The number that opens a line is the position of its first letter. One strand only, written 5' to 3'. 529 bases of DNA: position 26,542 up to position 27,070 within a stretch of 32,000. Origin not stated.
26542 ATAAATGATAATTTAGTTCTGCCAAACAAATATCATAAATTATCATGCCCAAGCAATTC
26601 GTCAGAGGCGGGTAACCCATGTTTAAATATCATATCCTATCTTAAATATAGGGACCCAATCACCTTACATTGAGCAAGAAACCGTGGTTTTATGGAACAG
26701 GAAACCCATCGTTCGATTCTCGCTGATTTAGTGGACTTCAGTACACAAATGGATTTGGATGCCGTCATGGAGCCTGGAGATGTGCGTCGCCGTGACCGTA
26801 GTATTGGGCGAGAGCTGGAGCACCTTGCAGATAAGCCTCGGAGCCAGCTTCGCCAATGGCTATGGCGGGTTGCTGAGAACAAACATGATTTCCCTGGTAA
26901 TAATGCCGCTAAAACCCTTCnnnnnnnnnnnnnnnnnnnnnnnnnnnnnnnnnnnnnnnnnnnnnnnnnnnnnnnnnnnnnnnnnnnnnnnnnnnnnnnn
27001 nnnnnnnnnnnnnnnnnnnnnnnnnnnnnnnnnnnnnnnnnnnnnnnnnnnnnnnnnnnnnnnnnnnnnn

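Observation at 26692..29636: Translationally coupled membrane protein + membrane-anchored GTPase module of unknown function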

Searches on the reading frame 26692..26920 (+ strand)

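Call 53: search_protein_families(library=pfam, proteins=[window:26692-26920:+], max_evalue=10)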
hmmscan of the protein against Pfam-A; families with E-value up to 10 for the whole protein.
window:26692-26920:+ (76 aa): 0 families
